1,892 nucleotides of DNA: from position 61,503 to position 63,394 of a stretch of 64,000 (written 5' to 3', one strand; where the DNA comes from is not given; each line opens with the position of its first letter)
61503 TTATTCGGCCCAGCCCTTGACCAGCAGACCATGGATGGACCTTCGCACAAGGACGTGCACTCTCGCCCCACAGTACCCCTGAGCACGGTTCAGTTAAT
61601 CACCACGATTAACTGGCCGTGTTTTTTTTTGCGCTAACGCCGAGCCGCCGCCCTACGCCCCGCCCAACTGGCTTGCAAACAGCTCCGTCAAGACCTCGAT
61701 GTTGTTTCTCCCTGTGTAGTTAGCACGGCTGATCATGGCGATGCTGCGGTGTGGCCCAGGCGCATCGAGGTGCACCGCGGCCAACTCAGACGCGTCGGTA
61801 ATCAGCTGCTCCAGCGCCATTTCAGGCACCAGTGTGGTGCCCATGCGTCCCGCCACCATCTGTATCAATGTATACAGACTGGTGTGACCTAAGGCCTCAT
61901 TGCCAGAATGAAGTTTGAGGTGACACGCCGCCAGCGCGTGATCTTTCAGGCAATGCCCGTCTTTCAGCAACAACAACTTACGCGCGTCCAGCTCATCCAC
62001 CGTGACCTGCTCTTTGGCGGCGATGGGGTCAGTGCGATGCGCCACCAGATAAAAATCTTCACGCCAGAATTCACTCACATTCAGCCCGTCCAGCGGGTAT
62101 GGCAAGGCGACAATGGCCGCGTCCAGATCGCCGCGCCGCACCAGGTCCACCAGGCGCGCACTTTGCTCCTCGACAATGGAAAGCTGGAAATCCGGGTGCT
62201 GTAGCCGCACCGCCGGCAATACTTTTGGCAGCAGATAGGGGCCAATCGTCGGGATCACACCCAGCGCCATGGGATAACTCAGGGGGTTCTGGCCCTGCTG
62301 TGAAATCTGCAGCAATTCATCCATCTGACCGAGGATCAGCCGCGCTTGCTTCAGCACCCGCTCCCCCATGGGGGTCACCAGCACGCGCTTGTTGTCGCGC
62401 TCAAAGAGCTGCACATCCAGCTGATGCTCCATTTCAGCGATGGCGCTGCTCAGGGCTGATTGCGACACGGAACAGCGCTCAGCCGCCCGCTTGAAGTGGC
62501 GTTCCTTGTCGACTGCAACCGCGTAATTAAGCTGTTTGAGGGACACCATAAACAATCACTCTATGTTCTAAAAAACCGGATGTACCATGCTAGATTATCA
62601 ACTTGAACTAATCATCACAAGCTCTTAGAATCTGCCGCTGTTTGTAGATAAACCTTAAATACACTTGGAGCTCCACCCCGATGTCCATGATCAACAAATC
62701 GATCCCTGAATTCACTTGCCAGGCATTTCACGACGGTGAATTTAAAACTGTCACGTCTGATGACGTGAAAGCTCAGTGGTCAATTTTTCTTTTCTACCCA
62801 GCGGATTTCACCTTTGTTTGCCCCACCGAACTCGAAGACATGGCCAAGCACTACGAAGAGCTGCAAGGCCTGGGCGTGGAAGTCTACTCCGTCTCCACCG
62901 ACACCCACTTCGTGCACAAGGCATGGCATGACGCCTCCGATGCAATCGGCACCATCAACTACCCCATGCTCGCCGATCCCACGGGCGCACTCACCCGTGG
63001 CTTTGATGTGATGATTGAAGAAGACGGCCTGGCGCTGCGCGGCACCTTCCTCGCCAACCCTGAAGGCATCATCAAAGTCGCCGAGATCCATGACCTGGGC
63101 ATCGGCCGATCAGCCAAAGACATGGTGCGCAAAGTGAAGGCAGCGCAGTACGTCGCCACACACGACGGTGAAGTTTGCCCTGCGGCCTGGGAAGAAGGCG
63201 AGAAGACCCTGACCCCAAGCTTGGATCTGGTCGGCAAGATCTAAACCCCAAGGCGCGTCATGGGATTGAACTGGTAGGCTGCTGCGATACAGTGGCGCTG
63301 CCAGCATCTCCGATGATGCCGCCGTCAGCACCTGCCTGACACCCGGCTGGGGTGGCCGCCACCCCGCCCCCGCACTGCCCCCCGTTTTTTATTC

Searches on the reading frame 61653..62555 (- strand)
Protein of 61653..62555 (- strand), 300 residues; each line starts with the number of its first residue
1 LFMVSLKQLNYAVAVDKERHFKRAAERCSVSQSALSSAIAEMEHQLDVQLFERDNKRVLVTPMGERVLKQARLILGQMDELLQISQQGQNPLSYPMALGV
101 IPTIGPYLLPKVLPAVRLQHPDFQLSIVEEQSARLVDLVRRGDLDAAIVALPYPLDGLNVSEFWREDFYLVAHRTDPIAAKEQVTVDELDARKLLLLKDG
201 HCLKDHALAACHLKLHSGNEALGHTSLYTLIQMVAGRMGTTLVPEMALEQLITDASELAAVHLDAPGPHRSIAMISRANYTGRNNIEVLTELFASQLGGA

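Call 11: find_encoding_contigs(protein=window:61653-62555:-, flank=6000, max_places=6)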
Protein window:61653-62555:- (300 aa): no gene with exactly this product is on record in the collection.

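Call 12: find_encoding_contigs(protein=window:61653-62549:-, flank=6000, max_places=6)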
Protein window:61653-62549:- (298 aa): 4 contigs read that carry it; 2 places shown.
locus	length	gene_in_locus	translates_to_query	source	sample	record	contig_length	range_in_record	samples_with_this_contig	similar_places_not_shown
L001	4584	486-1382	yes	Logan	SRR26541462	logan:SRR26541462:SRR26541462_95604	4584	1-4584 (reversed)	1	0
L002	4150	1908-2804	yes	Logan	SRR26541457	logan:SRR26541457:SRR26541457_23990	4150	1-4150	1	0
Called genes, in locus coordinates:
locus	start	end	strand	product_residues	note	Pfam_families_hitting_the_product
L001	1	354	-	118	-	?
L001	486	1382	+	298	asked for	PF00126:HTH_1, PF03466:LysR_substrate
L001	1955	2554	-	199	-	-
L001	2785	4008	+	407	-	PF02746:MR_MLE_N, PF13378:MR_MLE_C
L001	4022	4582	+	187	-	?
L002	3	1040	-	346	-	?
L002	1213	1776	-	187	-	PF00578:AhpC-TSA, PF08534:Redoxin, PF10417:1-cysPrx_C (weak)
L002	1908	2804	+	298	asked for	PF00126:HTH_1, PF03466:LysR_substrate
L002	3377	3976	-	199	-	-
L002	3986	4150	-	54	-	?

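Call 13: find_related_loci(query=window:61653-62549:-, collection=genome_contigs, flank=4000)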
Query window:61653-62549:- (298 aa) in genome_contigs; peptide patterns used: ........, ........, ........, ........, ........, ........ (x = any residue, [..] = any of these).
599 stretches matched a pattern (row limit reached: there are more); 559 encode a relative of the query (tblastn E <= 1e-3); the best 80 are kept; 80 distinct loci.
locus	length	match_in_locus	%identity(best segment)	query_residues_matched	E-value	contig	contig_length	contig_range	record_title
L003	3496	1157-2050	74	1-298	8e-149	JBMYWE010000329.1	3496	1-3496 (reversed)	MAG: Granulosicoccaceae bacterium isolate ME_XS_2210_bin_61 ME_XS_2210_bin_61_412, whole genome shotgun sequence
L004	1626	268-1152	64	1-295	3e-136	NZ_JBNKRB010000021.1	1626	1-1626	MAG: Gynuella sp. isolate B2.bin.5.orig k141_255160, whole genome shotgun sequence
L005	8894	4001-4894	63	1-295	8e-125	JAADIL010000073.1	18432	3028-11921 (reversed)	MAG: Gammaproteobacteria bacterium isolate M_MetaBat.51 contig-127_18023, whole genome shotgun sequence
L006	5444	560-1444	62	1-295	1e-123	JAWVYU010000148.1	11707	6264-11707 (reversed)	MAG: Ketobacteraceae bacterium isolate HN14.bin.11 k141_1199275_length_11707_cov_9.2586, whole genome shotgun sequence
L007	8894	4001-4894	63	1-298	3e-123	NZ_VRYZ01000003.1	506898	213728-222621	Parahaliea aestuarii strain S2-26 NODE_3_length_506898_cov_34.475753, whole genome shotgun sequence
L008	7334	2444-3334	62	1-297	5e-123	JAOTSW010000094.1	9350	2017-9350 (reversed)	MAG: Chromatiales bacterium isolate 13_Jan_SF_Bin46 13_Jan_SF_Bin46_scaffold_1526_c1, whole genome shotgun sequence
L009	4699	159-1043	62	1-295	9e-124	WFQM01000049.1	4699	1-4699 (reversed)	MAG: Gammaproteobacteria bacterium isolate S013_42 k151_131575, whole genome shotgun sequence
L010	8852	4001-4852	65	1-284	1e-122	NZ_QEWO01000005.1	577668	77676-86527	Parahaliea mediterranea strain DSM 21924 Scaffold5_1, whole genome shotgun sequence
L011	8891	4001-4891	62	1-297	1e-121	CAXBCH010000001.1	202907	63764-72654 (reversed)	MAG TPA_asm: uncultured Haliea sp. isolate ERR2762129_binner13_Refined_31 genome assembly, contig: ERZ3421489.57, whole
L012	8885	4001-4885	63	1-295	9e-122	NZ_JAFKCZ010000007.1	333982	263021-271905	Parahaliea mediterranea strain TN14-10 TN14-10_ctg007, whole genome shotgun sequence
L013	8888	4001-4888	60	1-296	4e-120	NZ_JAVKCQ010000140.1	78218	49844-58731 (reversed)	MAG: Haliea sp. isolate F4-SAH-25 k141_47696, whole genome shotgun sequence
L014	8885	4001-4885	60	1-295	3e-119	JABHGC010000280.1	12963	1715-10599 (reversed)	MAG: Methylococcales bacterium isolate SI037_bin195 k141_724854, whole genome shotgun sequence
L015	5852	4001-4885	61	1-295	7e-119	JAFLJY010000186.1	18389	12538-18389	MAG: Gammaproteobacteria bacterium isolate MC-11 c_000000995102_1, whole genome shotgun sequence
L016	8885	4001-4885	59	1-295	5e-118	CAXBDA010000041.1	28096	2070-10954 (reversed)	MAG TPA_asm: uncultured Oleiphilus sp. isolate ERR2762116_binner12_Refined_69 genome assembly, contig: ERZ3422114.2267,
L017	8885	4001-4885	58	1-295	3e-117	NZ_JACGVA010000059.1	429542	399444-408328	Colwellia sp. MB3u-8 NODE_1046266_length_429542_cov_23.4, whole genome shotgun sequence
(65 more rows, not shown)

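Call 49: search_protein_families(library=pfam, proteins=[window:61653-62549:-], max_evalue=0.1)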
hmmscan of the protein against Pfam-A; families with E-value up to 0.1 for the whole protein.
window:61653-62549:- (298 aa): 3 families
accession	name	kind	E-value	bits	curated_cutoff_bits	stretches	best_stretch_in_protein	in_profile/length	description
PF03466.25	LysR_substrate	-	2.3e-39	135.4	28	1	95-294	9-207/209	LysR substrate binding domain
PF00126.33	HTH_1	-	4.4e-19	68.6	26.6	1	4-63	1-60/60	Bacterial regulatory helix-turn-helix protein, lysR family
PF12849.12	PBP_like_2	-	0.071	13.3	27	0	110-187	27-112/267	PBP superfamily domain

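Call 65: find_homologous_proteins(query=window:61653-62549:-, max_evalue=1e-100)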
Query window:61653-62549:- (298 aa): 955 proteins with E <= 1e-100 among 8000 candidates; the best 120 are listed.
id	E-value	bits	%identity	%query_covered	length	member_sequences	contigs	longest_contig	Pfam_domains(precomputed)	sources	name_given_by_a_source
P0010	2.4e-190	649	100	100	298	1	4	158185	PF00126.34,PF03466.26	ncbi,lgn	-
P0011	2.9e-146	504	78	99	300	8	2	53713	PF00126.34,PF03466.26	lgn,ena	-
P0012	1.0e-145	502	78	99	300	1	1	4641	PF00126.34,PF03466.26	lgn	-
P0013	6.1e-145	500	77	99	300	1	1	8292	PF00126.34,PF03466.26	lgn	-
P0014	5.0e-142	490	75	99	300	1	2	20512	PF00126.34,PF03466.26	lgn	-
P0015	1.9e-139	482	74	100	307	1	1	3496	PF00126.34,PF03466.26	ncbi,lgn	ncbi:MAG: LysR substrate-binding domain-containing protein [Granulosicoccaceae bacterium]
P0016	3.2e-139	481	74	99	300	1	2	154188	PF00126.34,PF03466.26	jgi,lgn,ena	-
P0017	3.6e-137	474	75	99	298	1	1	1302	PF00126.34,PF03466.26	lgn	-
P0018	4.2e-135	468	72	99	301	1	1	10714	PF00126.34,PF03466.26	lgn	-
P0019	4.5e-134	464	71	99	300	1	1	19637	PF00126.34,PF03466.26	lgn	-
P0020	9.1e-133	460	71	99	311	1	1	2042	PF00126.34,PF03466.26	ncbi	-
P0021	1.2e-130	453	71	99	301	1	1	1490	PF00126.34,PF03466.26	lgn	-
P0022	1.9e-121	423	65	99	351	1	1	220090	PF00126.34,PF03466.26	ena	-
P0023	3.6e-120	419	64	99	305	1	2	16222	PF00126.34,PF03466.26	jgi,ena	-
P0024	5.3e-119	415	63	99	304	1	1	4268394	PF00126.34,PF03466.26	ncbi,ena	-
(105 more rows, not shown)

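Call 66: find_encoding_contigs(protein=P0014, flank=2500, max_places=2)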
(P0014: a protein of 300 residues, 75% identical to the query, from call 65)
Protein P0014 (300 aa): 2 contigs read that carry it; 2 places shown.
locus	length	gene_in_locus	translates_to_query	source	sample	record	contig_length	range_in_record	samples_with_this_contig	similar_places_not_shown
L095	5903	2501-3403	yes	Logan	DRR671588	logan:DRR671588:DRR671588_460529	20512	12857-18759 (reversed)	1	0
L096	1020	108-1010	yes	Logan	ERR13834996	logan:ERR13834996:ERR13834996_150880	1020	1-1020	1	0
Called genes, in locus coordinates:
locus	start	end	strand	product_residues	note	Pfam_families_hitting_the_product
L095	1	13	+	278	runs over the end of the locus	PF00487:FA_desaturase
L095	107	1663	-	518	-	PF13192:Thioredoxin_3, PF01262:AlaDh_PNT_C (faint), PF00890:FAD_binding_2 (faint), PF01134:GIDA (faint), PF07992:Pyr_redox_2, PF12831:FAD_oxidored, PF13738:Pyr_redox_3, PF00070:Pyr_redox, +3 more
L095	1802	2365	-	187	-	PF00578:AhpC-TSA, PF08534:Redoxin, PF10417:1-cysPrx_C (weak)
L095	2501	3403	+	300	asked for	PF00126:HTH_1, PF03466:LysR_substrate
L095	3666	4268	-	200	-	-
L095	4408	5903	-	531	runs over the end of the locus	PF00990:GGDEF, PF00563:EAL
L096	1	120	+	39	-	?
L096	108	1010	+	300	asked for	PF00126:HTH_1, PF03466:LysR_substrate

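Call 67: find_encoding_contigs(protein=P0018, flank=2500, max_places=2)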
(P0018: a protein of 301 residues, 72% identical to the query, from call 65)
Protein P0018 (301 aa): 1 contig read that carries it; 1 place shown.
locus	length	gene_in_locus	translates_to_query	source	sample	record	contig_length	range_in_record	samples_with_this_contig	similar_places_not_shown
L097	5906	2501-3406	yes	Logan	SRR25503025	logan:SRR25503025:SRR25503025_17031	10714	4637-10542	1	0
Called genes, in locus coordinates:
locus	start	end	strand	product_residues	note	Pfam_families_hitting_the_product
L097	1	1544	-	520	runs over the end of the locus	PF03486:HI0933_like (faint), PF13192:Thioredoxin_3, PF01262:AlaDh_PNT_C (faint), PF01134:GIDA (weak), PF07992:Pyr_redox_2, PF12831:FAD_oxidored, PF13738:Pyr_redox_3, PF00070:Pyr_redox, +4 more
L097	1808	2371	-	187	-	PF00578:AhpC-TSA, PF08534:Redoxin, PF10417:1-cysPrx_C (weak)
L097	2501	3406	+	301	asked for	PF00126:HTH_1, PF03466:LysR_substrate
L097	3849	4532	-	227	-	-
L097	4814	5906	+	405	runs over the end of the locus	PF02746:MR_MLE_N, PF13378:MR_MLE_C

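Call 68: find_encoding_contigs(protein=P0019, flank=2500, max_places=2)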
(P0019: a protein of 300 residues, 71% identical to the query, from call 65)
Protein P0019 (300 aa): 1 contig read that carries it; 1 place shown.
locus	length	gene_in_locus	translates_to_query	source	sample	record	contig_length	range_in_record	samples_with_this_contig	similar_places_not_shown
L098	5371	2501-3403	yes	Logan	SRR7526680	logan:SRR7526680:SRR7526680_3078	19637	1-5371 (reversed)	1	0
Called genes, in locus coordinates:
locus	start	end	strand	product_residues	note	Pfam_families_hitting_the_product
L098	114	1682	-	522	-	PF00890:FAD_binding_2 (faint), PF13192:Thioredoxin_3, PF03486:HI0933_like (faint), PF01134:GIDA (weak), PF07992:Pyr_redox_2, PF12831:FAD_oxidored, PF13738:Pyr_redox_3, PF00070:Pyr_redox, +3 more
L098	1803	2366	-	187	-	PF00578:AhpC-TSA, PF08534:Redoxin, PF10417:1-cysPrx_C (weak)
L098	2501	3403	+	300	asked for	PF00126:HTH_1, PF03466:LysR_substrate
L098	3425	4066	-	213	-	-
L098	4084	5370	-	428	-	?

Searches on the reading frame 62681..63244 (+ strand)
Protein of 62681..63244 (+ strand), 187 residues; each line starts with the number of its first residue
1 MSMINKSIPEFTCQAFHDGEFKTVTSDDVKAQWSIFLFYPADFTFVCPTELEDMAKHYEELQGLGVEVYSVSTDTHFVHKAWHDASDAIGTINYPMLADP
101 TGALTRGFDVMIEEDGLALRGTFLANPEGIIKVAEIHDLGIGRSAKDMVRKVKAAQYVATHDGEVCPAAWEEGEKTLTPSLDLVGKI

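Call 49: search_protein_families(library=pfam, proteins=[window:62681-63244:+], max_evalue=0.1)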
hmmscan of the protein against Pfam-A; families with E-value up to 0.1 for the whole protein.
window:62681-63244:+ (187 aa): 4 families
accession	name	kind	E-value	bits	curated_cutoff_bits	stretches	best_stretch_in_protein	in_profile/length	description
PF00578.27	AhpC-TSA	-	3.7e-36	124.2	26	1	4-133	1-123/124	AhpC/TSA family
PF08534.16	Redoxin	-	1.1e-12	48.4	26.6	1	5-138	3-135/148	Redoxin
PF10417.14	1-cysPrx_C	-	2e-06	28.1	21.1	1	154-182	1-32/41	C-terminal domain of 1-Cys peroxiredoxin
PF02630.20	SCO1-SenC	-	0.0011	19.4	22.8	1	20-70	10-62/134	SCO1/SenC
